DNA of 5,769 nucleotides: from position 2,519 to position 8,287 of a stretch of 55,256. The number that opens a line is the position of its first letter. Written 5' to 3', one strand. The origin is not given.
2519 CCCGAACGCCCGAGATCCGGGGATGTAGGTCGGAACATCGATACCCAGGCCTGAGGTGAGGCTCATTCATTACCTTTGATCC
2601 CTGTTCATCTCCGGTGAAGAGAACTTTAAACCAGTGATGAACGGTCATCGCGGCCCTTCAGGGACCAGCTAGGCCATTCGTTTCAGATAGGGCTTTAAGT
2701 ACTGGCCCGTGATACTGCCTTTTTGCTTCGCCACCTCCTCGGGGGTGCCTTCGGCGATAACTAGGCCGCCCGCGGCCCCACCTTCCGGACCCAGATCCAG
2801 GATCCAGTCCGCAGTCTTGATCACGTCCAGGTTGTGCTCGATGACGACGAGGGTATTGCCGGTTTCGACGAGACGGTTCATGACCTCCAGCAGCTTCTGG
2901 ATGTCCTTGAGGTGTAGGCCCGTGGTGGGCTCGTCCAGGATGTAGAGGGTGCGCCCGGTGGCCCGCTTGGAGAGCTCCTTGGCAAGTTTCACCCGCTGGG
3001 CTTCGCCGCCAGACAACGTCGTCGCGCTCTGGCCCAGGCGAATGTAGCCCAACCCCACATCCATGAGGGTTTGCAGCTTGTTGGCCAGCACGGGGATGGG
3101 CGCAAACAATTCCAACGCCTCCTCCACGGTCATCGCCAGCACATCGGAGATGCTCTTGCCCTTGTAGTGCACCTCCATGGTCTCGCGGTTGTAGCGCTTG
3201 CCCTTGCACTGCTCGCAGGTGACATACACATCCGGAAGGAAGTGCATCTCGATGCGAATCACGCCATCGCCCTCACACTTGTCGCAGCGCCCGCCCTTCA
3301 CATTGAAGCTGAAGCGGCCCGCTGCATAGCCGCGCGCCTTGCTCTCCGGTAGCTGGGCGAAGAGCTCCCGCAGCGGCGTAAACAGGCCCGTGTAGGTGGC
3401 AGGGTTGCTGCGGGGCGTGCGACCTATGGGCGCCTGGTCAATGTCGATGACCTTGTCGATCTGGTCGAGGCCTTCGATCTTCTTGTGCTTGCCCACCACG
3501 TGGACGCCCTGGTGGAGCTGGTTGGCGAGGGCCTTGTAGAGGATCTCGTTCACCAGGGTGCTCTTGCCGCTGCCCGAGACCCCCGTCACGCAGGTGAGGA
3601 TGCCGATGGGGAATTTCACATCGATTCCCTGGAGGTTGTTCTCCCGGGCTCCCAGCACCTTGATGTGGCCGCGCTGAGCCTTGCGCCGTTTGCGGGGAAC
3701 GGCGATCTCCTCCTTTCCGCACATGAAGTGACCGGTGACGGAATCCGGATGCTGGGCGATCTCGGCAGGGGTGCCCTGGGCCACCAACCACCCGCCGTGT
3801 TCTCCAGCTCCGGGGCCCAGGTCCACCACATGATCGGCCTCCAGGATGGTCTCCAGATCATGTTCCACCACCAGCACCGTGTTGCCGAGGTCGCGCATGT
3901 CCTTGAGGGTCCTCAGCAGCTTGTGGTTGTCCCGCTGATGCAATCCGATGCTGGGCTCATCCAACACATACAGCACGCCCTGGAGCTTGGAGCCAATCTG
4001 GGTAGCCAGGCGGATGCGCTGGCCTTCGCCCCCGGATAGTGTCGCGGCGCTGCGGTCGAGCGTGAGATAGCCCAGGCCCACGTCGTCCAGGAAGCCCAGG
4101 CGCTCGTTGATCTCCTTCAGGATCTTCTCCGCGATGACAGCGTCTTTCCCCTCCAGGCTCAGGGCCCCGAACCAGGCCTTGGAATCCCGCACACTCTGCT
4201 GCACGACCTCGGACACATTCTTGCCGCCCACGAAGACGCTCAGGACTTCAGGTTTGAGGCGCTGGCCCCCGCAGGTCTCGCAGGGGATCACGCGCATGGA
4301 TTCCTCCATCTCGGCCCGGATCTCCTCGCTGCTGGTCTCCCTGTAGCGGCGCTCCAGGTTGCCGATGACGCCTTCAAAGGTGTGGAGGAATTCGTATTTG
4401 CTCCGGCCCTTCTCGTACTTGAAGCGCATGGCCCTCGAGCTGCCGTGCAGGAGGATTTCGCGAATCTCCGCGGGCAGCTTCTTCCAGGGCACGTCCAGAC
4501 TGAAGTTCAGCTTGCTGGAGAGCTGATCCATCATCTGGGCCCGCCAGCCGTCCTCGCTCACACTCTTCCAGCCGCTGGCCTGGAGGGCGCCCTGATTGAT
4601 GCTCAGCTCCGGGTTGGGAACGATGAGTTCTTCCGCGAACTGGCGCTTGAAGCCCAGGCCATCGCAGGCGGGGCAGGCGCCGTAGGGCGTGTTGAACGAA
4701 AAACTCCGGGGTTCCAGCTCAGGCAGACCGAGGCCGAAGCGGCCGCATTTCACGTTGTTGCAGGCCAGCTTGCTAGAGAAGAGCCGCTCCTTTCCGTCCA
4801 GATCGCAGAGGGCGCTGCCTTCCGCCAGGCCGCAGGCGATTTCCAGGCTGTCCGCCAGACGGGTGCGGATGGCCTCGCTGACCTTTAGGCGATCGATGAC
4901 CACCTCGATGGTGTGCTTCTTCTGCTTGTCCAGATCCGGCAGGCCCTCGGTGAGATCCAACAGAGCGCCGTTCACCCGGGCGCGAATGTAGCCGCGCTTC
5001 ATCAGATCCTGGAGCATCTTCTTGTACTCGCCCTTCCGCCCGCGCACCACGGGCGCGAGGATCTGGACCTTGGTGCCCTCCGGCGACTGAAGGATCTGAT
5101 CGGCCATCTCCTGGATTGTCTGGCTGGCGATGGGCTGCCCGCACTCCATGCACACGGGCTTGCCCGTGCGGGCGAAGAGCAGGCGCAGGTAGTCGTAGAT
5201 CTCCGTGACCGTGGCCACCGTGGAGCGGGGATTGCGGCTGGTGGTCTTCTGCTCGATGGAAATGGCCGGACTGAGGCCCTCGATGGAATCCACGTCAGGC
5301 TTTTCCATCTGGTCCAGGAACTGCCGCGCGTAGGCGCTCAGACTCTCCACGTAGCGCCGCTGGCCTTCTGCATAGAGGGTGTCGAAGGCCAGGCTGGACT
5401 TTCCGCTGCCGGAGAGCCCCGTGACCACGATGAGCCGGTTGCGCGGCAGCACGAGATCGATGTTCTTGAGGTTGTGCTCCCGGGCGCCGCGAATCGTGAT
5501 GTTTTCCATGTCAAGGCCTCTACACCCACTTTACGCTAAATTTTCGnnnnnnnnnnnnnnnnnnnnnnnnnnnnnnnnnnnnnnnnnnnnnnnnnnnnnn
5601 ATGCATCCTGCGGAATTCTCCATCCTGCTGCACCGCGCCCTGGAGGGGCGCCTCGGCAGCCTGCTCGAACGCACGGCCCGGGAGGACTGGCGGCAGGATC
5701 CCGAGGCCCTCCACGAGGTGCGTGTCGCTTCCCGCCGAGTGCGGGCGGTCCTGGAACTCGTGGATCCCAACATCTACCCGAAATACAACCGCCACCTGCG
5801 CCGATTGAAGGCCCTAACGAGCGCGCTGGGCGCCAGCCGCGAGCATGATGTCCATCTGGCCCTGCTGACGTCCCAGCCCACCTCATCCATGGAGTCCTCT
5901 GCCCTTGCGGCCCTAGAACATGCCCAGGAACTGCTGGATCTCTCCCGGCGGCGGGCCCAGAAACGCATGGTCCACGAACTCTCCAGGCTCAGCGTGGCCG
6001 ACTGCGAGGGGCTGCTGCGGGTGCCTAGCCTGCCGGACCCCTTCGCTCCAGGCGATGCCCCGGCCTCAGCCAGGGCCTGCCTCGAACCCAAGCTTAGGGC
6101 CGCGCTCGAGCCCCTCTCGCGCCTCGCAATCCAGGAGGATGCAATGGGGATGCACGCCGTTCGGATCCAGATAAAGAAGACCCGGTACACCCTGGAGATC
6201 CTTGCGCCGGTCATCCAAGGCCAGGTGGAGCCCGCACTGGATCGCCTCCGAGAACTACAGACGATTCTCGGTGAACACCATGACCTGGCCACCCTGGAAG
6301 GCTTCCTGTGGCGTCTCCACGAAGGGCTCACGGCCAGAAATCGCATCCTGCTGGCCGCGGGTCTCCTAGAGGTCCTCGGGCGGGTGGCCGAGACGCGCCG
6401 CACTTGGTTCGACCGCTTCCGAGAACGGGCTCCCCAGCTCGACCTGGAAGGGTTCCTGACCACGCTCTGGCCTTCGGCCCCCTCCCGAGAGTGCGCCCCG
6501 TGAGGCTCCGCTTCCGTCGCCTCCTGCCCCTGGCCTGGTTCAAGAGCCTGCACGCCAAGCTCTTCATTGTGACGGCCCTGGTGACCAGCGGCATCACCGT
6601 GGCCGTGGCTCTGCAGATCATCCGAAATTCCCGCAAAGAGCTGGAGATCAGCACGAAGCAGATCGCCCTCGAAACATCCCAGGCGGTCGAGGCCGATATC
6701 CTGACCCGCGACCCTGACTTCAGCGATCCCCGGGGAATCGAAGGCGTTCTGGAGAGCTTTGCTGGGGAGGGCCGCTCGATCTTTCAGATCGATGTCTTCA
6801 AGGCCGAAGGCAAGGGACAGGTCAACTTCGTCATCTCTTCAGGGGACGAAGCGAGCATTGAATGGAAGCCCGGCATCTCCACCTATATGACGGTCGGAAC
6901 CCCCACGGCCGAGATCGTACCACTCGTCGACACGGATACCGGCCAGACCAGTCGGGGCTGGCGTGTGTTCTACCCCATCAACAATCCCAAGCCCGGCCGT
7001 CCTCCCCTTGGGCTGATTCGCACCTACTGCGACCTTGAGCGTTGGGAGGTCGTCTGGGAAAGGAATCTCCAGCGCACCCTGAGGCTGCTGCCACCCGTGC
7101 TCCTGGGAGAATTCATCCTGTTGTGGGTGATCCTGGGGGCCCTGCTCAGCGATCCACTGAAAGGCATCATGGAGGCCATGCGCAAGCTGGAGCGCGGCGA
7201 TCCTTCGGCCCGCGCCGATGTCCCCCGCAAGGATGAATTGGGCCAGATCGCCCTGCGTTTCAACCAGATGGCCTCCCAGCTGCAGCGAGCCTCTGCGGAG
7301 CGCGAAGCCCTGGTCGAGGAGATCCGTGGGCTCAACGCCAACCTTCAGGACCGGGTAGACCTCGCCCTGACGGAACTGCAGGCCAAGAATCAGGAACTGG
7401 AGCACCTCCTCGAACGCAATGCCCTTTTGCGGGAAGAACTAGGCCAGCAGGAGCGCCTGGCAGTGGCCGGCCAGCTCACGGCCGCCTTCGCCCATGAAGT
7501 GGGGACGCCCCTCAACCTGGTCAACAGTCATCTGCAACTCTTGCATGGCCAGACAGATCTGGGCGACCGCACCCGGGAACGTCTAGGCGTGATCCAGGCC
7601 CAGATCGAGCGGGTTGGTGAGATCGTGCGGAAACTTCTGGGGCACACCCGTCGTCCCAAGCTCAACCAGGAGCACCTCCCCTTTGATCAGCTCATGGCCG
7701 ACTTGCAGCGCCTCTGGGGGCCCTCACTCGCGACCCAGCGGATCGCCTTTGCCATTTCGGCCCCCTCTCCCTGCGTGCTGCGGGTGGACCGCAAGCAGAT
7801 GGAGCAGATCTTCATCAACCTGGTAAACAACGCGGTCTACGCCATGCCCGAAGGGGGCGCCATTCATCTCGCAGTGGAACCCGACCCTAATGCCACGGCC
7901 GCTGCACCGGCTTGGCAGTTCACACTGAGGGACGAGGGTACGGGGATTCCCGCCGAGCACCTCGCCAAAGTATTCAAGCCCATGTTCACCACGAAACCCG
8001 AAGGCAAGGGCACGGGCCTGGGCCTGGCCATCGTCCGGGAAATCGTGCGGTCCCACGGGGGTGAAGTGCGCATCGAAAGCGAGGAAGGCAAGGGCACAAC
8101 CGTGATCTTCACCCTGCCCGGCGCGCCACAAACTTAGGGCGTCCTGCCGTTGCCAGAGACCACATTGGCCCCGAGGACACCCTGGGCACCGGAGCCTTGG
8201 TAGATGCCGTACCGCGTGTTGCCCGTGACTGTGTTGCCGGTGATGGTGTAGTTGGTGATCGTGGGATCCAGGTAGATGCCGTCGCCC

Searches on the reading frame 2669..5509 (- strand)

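Call 67: search_protein_families(library=pfam, proteins=[window:2669-5509:-], max_evalue=0.00001)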
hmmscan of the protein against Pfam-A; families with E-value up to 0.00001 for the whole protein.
window:2669-5509:- (946 aa): 10 families
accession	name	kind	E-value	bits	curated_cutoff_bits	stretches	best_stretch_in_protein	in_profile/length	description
PF17760.6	UvrA_inter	-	4.8e-37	126.6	23.3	1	130-235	1-105/109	UvrA interaction domain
PF17755.6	UvrA_DNA-bind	-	1.3e-33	116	23.2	1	293-403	2-110/110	UvrA DNA-binding domain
PF00005.33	ABC_tran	-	2.9e-19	70.4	25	0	815-863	92-137/137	ABC transporter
PF02463.25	SMC_N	-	5.2e-09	36.3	40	0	3-563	4-210/220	RecF/RecN/SMC N terminal domain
PF13191.12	AAA_16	-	1.1e-08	36.1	32.6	0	23-70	23-84/167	AAA ATPase domain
PF13304.12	AAA_21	-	9.8e-08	32.8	27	0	839-889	244-295/304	AAA domain, putative AbiEii toxin, Type IV TA system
PF13555.12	AAA_29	-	1e-06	28.8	27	0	636-653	23-39/61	P-loop containing region of AAA domain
PF20703.3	nSTAND1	-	1.3e-06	28.8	27.1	0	10-83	19-88/379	Novel STAND NTPase 1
PF20720.3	nSTAND3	-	6.7e-06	26.3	27.2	0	641-688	22-61/155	Novel STAND NTPase 3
PF03193.22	RsgA_GTPase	-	9.2e-06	26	30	0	637-659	107-129/174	RsgA GTPase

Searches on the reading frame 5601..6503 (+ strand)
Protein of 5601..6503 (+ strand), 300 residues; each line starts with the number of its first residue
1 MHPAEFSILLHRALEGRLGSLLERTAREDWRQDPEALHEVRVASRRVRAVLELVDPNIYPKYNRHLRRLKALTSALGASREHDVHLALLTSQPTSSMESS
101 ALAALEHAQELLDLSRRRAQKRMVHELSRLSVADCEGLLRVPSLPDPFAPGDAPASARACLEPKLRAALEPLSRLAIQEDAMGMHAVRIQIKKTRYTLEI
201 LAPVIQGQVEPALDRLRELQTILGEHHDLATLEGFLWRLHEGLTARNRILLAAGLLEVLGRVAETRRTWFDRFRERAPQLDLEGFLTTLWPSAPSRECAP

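Call 67: search_protein_families(library=pfam, proteins=[window:5601-6503:+], max_evalue=0.00001)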
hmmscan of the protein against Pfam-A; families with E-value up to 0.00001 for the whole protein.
window:5601-6503:+ (300 aa): 1 family
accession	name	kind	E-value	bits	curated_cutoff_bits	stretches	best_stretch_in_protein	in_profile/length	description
PF05235.19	CHAD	-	2.5e-35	123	25.6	1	18-236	7-227/228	CHAD domain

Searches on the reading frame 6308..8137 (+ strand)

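Call 67: search_protein_families(library=pfam, proteins=[window:6308-8137:+], max_evalue=0.00001)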
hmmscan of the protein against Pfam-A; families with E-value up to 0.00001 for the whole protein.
window:6308-8137:+ (609 aa): 3 families
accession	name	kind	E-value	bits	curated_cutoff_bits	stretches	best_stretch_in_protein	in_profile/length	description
PF02518.31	HATPase_c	-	2.8e-27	95.8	26.4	1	494-604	2-108/111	Histidine kinase-, DNA gyrase B-, and HSP90-like ATPase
PF00672.30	HAMP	-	1.3e-10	41.8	25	1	278-326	4-52/53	HAMP domain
PF00512.31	HisKA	-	2.4e-07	31.1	26.9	1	388-444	3-58/66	His Kinase A (phospho-acceptor) domain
